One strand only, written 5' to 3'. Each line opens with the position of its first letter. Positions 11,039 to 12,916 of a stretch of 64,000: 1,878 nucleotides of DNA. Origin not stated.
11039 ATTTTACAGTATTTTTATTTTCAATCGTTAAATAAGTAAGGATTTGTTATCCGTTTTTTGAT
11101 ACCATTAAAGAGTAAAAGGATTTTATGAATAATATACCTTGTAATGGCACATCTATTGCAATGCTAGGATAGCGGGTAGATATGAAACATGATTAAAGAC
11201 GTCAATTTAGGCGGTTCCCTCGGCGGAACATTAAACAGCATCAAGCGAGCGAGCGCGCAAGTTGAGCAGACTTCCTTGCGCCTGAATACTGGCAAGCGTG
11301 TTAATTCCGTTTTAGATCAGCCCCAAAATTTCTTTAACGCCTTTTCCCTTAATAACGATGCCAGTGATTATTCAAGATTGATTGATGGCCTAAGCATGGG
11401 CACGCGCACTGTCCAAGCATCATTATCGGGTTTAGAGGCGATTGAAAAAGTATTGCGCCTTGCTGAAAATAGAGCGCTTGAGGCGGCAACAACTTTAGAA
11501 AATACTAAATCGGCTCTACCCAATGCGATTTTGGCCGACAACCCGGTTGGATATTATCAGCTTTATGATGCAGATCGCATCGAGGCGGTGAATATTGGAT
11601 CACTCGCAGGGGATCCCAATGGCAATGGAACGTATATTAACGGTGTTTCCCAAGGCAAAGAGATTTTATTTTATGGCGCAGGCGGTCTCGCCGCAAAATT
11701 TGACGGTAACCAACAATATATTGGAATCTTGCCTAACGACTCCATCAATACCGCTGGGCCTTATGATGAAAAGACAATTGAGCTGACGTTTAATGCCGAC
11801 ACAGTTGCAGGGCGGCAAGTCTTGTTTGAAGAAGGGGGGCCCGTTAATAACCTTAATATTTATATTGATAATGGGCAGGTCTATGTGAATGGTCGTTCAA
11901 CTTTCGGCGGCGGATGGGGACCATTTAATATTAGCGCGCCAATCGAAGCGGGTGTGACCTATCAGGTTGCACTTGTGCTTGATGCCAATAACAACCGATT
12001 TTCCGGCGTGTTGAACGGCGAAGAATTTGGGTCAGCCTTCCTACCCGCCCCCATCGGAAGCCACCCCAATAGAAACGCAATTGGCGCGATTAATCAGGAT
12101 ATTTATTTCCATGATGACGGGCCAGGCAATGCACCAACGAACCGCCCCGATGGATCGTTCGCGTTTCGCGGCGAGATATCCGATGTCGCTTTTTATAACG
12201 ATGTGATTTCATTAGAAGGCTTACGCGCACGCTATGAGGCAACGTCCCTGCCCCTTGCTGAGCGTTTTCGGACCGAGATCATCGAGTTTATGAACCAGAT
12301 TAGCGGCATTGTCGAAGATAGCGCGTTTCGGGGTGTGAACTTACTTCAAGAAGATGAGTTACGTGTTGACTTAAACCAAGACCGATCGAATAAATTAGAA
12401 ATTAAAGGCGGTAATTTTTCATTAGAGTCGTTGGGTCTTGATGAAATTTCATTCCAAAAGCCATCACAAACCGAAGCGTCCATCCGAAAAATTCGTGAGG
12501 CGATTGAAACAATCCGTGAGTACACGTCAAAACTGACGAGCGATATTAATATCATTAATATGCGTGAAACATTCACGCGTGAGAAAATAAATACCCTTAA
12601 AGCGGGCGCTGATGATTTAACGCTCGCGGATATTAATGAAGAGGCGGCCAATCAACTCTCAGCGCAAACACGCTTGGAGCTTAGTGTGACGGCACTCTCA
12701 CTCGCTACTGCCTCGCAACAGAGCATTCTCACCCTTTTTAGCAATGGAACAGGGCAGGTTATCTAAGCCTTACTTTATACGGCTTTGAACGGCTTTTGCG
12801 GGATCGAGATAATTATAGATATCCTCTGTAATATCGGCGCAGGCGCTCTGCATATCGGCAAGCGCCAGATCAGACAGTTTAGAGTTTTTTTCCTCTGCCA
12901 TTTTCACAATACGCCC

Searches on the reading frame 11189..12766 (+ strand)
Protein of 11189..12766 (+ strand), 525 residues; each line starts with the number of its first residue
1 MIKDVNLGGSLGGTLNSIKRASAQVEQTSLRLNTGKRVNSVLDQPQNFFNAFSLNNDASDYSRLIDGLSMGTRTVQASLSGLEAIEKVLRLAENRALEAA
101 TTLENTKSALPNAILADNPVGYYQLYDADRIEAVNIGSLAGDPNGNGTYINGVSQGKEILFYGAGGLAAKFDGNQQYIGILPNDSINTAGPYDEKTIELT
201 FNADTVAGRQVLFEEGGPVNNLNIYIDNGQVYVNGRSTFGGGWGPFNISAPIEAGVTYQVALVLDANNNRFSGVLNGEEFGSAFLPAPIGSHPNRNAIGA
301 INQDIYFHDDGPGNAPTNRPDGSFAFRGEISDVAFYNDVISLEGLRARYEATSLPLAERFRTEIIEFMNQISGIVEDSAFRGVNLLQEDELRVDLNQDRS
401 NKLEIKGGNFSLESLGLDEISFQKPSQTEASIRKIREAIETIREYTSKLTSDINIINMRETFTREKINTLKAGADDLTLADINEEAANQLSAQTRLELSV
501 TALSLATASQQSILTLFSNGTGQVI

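Call 3: search_protein_families(library=pfam, proteins=[window:11189-12766:+], max_evalue=1)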
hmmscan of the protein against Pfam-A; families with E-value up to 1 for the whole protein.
window:11189-12766:+ (525 aa): 5 families
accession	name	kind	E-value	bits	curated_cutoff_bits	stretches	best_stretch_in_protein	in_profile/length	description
PF00669.25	Flagellin_N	-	7.3e-10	39.5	26.6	1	14-105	10-101/139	Bacterial flagellin N-terminal helical region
PF13385.13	Laminin_G_3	-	6e-06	26.9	27.6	1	172-341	1-146/151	Concanavalin A-like lectin/glucanases superfamily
PF00700.27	Flagellin_C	-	0.00049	20.8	23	1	433-517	2-86/86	Bacterial flagellin C-terminal helical region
PF17650.6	RACo_linker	-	0.085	13.1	26.2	1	53-93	23-62/86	RACo linker region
PF09487.15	HrpB2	-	0.14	13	26.5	1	463-519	56-113/114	Bacterial type III secretion protein (HrpB2)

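Call 4: search_protein_families(library=ncbifam, proteins=[window:11189-12766:+], max_evalue=1)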
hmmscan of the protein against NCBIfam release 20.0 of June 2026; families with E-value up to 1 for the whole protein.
window:11189-12766:+ (525 aa): 6 families
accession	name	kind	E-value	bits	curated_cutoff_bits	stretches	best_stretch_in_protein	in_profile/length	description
NF009330.0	PRK12688.1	subfamily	1.4e-44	152.6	614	2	366-517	596-751/752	flagellin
NF011295.0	PRK14708.1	subfamily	2.6e-40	138.4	1384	2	366-517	732-887/888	flagellin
NF009329.0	PRK12687.1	subfamily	3e-10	40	311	2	429-517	224-312/313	flagellin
TIGR02550.1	flagell_flgL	equivalog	0.00054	19.4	127.2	1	15-102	12-100/387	flagellar hook-associated protein FlgL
NF033876.2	flagella_HExxH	equivalog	0.0025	17.3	205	1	388-448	325-383/384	flagellinolysin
NF047758.1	LIC12936_fam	equivalog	0.042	13.7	250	0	157-210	115-165/229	LIC_12936 family protein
